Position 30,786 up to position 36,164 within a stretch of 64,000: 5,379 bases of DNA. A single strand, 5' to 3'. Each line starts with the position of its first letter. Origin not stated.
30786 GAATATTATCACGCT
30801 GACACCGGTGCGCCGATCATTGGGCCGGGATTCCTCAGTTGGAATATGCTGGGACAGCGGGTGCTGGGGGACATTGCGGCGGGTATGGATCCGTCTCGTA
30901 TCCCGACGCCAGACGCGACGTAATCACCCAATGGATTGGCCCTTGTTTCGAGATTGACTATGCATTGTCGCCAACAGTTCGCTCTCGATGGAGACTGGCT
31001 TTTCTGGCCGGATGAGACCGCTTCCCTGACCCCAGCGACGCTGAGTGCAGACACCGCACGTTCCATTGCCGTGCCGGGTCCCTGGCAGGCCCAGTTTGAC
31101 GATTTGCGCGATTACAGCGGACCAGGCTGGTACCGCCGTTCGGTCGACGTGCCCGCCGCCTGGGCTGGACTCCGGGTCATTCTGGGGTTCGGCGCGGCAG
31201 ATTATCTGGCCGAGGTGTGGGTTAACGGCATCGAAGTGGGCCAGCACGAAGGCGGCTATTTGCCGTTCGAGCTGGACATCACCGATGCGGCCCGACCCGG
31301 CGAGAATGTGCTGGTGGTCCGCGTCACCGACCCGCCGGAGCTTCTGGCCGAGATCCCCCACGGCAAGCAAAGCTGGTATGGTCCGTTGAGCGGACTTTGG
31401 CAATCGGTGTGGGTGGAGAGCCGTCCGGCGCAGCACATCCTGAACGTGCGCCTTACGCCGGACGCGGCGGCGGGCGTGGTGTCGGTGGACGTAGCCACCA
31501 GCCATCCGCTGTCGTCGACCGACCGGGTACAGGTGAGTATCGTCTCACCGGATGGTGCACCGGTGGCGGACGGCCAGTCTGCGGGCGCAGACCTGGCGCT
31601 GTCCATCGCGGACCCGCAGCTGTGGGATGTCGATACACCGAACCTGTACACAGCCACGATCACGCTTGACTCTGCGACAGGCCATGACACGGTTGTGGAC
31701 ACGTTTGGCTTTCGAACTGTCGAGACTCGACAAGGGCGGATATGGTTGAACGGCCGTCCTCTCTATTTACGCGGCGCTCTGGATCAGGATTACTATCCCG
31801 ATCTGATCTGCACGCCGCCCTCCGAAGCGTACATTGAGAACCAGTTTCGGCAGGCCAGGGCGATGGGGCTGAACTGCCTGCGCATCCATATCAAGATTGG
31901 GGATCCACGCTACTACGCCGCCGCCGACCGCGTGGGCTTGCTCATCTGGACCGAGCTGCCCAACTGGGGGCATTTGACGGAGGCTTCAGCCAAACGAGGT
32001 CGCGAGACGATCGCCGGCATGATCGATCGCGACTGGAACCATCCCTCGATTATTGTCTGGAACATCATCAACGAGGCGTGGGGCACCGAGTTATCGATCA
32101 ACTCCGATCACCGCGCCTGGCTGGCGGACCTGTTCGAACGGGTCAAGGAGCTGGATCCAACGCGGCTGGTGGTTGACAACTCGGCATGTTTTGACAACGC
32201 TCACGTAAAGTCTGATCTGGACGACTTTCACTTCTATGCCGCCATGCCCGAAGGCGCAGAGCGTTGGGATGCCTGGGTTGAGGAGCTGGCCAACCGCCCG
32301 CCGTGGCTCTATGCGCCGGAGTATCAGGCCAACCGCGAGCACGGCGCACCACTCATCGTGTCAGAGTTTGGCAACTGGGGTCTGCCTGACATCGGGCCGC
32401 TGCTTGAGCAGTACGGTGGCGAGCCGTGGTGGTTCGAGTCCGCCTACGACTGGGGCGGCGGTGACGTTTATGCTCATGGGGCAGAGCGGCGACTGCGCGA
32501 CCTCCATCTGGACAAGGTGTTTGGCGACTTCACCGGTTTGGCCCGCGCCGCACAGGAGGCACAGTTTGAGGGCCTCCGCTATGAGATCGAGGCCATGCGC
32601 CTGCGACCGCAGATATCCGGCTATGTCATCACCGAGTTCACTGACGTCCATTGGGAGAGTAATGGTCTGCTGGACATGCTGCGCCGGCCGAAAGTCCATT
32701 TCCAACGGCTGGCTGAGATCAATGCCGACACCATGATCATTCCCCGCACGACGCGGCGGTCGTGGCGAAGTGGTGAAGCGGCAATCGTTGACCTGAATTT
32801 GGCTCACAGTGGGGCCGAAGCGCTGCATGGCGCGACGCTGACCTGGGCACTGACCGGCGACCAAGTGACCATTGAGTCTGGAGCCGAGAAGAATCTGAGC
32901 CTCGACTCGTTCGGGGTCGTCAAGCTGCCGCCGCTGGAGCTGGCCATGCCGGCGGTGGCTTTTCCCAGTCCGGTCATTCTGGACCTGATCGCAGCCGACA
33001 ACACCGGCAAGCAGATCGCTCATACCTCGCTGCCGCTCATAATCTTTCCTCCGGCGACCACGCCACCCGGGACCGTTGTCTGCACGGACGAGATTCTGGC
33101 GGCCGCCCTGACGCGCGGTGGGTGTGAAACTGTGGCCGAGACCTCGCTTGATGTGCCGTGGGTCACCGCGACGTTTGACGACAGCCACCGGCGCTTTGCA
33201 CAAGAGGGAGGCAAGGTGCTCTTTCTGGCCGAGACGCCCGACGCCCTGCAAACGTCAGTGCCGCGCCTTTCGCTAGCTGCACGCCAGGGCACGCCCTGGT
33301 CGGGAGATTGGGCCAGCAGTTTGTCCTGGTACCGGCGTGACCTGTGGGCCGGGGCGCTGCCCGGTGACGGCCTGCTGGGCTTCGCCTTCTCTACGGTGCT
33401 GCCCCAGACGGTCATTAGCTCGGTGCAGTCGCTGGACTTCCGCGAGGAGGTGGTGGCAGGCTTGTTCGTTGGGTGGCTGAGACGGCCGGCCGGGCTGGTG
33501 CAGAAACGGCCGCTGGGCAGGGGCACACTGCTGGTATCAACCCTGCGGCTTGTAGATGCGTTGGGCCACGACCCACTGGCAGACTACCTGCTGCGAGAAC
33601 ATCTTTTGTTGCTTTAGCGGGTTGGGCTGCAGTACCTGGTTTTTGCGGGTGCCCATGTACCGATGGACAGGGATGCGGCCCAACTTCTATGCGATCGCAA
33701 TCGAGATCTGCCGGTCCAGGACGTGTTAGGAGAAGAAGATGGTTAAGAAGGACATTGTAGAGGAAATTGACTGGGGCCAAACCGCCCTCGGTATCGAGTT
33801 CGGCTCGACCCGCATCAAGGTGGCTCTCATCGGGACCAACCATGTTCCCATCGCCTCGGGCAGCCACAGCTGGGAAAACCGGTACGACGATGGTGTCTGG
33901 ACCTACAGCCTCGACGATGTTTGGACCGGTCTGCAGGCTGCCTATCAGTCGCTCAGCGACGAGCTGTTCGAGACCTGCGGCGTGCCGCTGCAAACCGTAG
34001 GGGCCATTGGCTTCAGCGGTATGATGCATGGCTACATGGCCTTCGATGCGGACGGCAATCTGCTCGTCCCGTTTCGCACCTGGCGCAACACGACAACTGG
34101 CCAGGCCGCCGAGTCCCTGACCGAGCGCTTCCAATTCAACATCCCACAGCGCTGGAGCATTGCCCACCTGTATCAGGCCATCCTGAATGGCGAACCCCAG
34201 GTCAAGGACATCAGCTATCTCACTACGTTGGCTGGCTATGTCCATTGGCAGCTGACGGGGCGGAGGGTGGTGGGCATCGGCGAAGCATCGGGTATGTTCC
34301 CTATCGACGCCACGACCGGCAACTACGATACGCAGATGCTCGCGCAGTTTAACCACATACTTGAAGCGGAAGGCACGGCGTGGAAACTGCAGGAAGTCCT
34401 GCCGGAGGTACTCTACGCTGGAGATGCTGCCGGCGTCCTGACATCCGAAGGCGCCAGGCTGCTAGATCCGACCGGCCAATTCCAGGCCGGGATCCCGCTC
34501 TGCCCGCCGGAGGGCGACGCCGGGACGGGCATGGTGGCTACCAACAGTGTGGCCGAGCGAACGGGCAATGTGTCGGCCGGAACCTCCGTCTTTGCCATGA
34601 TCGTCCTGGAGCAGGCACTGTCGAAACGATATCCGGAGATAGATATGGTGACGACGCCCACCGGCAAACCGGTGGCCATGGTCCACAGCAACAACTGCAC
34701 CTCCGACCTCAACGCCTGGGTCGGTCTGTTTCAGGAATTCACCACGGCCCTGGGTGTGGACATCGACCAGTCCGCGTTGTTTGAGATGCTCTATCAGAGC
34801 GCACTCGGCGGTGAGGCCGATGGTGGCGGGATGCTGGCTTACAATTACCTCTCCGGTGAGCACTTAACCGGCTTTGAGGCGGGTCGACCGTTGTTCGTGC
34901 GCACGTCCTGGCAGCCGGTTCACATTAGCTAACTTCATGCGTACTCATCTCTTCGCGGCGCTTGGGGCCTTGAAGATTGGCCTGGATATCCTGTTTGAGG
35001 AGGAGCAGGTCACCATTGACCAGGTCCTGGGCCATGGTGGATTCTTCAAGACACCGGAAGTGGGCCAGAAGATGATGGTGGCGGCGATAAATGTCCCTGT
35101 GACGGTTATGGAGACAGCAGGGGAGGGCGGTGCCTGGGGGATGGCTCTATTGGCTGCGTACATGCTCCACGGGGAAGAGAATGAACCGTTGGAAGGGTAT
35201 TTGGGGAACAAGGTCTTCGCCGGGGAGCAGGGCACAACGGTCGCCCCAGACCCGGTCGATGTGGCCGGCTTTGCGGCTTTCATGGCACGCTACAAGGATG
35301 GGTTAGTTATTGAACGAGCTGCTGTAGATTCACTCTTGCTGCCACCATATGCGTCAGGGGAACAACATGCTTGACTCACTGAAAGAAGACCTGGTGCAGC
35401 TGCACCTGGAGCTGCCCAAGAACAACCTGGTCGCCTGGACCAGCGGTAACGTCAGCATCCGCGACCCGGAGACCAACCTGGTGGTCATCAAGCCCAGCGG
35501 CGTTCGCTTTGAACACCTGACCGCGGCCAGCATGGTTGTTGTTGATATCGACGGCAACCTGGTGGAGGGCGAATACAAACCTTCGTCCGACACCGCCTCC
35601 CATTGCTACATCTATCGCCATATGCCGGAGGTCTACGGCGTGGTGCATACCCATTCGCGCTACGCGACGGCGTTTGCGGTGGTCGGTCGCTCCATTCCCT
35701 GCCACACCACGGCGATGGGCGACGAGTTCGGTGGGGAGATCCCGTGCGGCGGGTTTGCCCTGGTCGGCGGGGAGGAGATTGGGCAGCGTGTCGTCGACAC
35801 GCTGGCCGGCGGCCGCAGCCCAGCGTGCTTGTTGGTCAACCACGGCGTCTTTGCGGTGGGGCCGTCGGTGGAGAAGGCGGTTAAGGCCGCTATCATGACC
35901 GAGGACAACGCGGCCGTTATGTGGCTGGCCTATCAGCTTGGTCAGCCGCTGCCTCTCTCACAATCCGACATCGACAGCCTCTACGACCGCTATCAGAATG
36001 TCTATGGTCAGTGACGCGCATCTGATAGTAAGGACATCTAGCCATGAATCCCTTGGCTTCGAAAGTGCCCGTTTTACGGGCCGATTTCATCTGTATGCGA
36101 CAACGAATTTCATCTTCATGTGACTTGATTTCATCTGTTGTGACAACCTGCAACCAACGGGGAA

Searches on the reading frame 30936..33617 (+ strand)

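Call 78: search_protein_families(library=pfam, max_evalue=0.00001, proteins=[window:30936-33617:+])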
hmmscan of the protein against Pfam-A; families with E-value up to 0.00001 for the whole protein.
window:30936-33617:+ (893 aa): 4 families
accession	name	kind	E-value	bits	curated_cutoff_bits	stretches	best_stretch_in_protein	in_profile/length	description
PF02837.24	Glyco_hydro_2_N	-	4.7e-18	66.1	28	1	17-131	4-136/169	Glycosyl hydrolases family 2, sugar binding domain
PF02836.23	Glyco_hydro_2_C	-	3.3e-13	49.9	21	1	262-481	1-213/302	Glycosyl hydrolases family 2, TIM barrel domain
PF00703.27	Glyco_hydro_2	-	4.5e-11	43.9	23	1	167-260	2-109/109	Glycosyl hydrolases family 2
PF22666.2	Glyco_hydro_2_N2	-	1.3e-09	38.8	27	1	65-135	51-122/167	Glycosyl hydrolase 2 galactose-binding domain-like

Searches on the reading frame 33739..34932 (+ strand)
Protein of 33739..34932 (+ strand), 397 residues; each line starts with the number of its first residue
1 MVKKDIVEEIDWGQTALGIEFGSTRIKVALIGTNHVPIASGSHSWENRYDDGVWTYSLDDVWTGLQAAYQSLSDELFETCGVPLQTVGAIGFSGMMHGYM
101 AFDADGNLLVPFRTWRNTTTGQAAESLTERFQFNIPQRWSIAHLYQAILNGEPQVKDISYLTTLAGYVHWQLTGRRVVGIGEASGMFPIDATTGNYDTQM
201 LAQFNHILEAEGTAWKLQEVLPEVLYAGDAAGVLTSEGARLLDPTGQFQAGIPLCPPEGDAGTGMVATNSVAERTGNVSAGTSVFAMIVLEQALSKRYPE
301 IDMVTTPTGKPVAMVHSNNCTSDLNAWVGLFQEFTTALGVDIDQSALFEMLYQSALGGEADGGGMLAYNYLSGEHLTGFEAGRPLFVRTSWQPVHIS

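Call 78: search_protein_families(library=pfam, max_evalue=0.00001, proteins=[window:33739-34932:+])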
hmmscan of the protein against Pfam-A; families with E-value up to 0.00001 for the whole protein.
window:33739-34932:+ (397 aa): 2 families
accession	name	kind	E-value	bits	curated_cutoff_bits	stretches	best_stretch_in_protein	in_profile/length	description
PF00370.27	FGGY_N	-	3.6e-17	63.2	28.8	1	16-242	2-224/245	FGGY family of carbohydrate kinases, N-terminal domain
PF02782.22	FGGY_C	-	2e-14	54.3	27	1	277-388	2-112/198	FGGY family of carbohydrate kinases, C-terminal domain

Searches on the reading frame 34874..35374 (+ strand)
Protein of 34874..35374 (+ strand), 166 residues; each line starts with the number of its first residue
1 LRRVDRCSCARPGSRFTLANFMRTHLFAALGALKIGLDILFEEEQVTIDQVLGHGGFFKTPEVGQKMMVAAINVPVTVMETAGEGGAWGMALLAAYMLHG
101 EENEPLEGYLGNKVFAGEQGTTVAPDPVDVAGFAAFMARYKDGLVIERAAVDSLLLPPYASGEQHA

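Call 78: search_protein_families(library=pfam, max_evalue=0.00001, proteins=[window:34874-35374:+])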
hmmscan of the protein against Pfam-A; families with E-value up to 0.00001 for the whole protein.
window:34874-35374:+ (166 aa): 1 family
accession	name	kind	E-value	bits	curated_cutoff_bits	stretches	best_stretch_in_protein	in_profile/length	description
PF02782.22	FGGY_C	-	2e-16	60.8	27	1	11-97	113-197/198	FGGY family of carbohydrate kinases, C-terminal domain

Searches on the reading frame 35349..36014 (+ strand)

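Call 78: search_protein_families(library=pfam, max_evalue=0.00001, proteins=[window:35349-36014:+])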
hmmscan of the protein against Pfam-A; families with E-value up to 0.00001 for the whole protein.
window:35349-36014:+ (221 aa): 1 family
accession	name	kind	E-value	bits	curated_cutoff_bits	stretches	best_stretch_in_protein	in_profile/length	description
PF00596.27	Aldolase_II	-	1.3e-51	175.5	22.2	1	13-190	1-181/183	Class II Aldolase and Adducin N-terminal domain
